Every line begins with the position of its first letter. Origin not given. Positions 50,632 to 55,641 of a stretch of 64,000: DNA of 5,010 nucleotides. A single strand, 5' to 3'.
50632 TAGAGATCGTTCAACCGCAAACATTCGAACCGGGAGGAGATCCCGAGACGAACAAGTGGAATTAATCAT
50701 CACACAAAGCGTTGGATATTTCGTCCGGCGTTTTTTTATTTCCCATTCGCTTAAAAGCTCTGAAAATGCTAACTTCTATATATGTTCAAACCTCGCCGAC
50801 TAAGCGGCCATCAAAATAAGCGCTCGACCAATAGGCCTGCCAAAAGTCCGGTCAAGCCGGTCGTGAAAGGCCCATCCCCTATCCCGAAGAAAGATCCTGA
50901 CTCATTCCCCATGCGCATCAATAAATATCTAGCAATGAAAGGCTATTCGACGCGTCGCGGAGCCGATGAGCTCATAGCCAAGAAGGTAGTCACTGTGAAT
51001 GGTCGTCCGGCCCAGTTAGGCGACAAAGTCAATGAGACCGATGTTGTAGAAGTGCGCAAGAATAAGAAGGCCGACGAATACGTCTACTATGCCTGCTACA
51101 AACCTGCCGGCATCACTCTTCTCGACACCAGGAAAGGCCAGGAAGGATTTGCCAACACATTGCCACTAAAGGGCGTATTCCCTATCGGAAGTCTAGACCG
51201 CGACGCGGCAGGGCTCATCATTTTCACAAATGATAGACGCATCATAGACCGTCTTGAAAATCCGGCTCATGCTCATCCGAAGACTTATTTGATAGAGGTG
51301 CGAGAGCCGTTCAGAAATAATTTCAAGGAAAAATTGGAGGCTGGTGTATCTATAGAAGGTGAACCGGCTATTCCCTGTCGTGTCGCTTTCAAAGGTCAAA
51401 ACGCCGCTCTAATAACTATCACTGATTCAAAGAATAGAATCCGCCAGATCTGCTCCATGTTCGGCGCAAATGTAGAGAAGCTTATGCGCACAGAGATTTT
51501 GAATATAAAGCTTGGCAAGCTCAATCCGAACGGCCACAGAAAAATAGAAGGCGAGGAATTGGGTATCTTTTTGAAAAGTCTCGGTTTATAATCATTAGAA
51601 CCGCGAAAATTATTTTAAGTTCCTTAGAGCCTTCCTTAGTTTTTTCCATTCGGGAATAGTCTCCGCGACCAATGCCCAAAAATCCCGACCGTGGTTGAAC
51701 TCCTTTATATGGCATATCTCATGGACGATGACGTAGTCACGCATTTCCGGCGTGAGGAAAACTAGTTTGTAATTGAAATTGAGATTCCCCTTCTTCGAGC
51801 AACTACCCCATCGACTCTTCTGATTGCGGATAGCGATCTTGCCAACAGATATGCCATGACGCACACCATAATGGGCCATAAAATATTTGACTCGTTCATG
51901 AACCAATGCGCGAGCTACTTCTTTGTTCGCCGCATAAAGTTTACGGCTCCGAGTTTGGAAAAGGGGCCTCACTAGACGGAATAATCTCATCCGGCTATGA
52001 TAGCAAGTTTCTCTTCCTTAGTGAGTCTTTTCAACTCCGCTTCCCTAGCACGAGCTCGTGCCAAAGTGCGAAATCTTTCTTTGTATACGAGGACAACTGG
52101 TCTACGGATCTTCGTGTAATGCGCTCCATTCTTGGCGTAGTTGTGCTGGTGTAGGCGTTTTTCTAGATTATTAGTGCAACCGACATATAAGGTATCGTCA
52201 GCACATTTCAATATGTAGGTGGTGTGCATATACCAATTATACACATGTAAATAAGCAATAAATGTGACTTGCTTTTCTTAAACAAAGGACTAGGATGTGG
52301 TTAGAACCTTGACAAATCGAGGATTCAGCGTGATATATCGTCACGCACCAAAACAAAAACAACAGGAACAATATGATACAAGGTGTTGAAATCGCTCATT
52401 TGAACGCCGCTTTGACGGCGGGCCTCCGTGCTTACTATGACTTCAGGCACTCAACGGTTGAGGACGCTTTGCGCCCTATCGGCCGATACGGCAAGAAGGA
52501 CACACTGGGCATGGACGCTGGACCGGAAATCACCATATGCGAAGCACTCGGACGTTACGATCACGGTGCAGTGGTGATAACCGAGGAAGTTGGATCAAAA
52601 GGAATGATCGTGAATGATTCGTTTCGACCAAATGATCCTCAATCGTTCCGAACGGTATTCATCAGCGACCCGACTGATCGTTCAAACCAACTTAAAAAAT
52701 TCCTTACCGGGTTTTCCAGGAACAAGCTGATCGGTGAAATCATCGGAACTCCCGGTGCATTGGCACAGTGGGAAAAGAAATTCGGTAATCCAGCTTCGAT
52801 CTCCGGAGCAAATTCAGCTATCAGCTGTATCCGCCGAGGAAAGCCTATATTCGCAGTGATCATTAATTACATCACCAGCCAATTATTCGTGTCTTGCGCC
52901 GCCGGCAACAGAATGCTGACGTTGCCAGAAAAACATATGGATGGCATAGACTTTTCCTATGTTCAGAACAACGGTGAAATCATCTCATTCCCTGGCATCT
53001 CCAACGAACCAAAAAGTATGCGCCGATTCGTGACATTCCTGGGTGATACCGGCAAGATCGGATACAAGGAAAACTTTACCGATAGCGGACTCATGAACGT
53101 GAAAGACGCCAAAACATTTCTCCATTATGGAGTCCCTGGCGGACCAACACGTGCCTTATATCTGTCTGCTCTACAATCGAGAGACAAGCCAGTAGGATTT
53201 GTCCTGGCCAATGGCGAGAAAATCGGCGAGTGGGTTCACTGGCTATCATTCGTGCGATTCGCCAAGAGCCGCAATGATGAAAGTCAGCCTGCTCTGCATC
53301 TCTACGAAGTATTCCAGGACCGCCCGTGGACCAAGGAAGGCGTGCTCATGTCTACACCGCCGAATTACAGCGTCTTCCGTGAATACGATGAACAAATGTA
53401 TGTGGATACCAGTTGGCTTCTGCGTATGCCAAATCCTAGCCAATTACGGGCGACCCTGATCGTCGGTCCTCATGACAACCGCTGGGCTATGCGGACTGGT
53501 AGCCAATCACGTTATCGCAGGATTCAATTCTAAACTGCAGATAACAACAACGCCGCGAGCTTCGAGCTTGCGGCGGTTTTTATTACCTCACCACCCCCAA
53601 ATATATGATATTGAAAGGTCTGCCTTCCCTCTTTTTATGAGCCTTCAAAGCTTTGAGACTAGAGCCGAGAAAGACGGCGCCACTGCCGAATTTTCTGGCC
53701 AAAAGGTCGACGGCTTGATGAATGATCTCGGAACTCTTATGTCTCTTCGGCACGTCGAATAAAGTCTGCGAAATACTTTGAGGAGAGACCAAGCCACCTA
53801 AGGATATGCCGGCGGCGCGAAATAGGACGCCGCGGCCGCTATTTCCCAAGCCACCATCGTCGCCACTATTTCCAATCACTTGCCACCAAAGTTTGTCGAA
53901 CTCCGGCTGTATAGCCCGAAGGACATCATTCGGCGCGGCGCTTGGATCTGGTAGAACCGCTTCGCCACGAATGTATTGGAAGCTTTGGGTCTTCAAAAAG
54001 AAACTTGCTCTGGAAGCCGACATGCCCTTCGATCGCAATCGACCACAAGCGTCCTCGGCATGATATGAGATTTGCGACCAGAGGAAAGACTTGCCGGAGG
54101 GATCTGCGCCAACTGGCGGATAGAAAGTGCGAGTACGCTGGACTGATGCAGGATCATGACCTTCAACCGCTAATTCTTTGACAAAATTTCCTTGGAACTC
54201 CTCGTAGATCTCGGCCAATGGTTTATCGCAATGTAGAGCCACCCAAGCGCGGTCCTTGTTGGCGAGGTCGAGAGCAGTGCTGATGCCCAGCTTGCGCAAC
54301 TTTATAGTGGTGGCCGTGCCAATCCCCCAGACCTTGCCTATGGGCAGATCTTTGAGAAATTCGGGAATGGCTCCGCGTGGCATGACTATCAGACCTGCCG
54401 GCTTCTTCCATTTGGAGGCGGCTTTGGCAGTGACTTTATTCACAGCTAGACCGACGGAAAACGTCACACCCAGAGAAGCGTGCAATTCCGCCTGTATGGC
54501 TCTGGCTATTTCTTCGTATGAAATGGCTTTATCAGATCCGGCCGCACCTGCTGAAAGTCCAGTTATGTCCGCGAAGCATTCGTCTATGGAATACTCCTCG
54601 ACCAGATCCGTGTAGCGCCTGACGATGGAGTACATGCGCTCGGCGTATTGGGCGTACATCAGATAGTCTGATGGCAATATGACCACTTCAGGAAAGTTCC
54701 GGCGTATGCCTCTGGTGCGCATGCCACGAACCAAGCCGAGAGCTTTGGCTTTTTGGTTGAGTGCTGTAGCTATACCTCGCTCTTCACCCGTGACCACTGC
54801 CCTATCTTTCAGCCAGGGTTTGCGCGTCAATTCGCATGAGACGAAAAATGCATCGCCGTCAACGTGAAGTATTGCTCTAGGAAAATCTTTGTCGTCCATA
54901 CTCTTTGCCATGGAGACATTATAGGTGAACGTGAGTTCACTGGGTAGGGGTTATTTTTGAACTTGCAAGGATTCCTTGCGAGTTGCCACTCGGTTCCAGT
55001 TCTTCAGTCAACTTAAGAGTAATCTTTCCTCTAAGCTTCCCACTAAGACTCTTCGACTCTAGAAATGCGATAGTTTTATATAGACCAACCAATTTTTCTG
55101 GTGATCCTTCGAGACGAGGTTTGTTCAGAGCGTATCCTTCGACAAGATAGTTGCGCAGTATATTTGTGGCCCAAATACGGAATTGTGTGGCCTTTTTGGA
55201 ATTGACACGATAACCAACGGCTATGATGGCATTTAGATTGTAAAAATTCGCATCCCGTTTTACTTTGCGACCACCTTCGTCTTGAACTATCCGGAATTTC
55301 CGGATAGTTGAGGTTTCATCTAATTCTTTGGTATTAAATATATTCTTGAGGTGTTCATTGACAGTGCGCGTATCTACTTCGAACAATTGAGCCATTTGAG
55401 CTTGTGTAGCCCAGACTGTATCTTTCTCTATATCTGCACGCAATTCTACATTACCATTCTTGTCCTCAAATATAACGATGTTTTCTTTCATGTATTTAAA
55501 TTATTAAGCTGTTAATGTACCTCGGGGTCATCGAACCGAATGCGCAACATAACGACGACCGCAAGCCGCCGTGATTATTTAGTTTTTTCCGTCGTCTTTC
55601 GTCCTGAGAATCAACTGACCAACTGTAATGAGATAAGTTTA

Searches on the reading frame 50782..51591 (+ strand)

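Call 75: search_protein_families(library=pfam, proteins=[window:50782-51591:+], max_evalue=0.0001)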
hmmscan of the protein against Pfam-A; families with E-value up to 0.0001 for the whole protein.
window:50782-51591:+ (269 aa): 2 families
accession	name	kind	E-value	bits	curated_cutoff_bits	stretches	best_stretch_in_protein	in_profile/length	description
PF00849.27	PseudoU_synth_2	-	6.1e-10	40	26.8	1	102-181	2-92/152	RNA pseudouridylate synthase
PF01479.30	S4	-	1.9e-08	34.4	22.8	1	44-89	1-48/48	S4 domain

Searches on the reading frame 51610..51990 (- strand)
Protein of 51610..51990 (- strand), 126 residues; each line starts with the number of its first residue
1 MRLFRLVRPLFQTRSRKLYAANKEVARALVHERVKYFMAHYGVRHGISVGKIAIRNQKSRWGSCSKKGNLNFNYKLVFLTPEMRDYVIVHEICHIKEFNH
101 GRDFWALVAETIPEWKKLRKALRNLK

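Call 75: search_protein_families(library=pfam, proteins=[window:51610-51990:-], max_evalue=0.0001)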
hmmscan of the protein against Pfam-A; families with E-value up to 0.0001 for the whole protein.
window:51610-51990:- (126 aa): 1 family
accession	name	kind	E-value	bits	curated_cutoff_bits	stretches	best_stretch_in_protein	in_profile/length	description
PF01863.23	YgjP-like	-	1.7e-36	126.6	26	1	17-124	99-206/207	YgjP-like, metallopeptidase domain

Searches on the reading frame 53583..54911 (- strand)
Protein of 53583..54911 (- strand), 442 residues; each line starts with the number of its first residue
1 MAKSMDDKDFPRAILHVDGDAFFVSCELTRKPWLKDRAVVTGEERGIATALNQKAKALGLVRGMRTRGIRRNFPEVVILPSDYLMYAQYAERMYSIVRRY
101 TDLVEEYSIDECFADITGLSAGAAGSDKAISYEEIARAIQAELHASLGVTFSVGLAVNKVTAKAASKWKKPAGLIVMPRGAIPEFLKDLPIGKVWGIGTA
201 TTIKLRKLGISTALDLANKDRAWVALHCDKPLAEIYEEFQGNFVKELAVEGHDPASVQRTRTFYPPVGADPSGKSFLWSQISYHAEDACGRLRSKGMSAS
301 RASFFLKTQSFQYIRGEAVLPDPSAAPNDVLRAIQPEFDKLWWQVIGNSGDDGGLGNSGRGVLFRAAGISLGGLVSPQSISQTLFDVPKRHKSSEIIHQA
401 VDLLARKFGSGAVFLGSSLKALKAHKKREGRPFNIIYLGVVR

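Call 16: search_protein_families(library=pfam, proteins=[window:53583-54911:-], max_evalue=0.00001)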
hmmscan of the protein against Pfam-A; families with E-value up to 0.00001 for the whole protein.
window:53583-54911:- (442 aa): 3 families
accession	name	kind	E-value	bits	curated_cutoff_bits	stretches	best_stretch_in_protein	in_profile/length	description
PF00817.25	IMS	-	8.1e-35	120.4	23.2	1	17-167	1-148/148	impB/mucB/samB family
PF11799.13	IMS_C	-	3e-09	37.7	20.7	1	256-382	3-106/109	impB/mucB/samB family C-terminal domain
PF11798.14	IMS_HHH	-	2.5e-07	31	24.4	1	180-210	2-32/32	IMS family HHH motif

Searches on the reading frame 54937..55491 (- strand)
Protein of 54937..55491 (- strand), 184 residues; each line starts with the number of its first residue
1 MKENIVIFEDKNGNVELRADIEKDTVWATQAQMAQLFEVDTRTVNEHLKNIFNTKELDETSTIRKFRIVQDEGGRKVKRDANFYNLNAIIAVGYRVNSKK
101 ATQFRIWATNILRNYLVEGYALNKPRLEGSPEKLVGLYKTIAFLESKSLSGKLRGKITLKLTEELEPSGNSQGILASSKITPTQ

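Call 16: search_protein_families(library=pfam, proteins=[window:54937-55491:-], max_evalue=0.00001)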
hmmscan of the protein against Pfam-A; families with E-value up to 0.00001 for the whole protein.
window:54937-55491:- (184 aa): 1 family
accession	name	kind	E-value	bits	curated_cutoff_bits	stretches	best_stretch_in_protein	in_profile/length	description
PF13310.11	Virulence_RhuM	-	5.1e-26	91.9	33.7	1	61-129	1-69/252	Virulence protein RhuM family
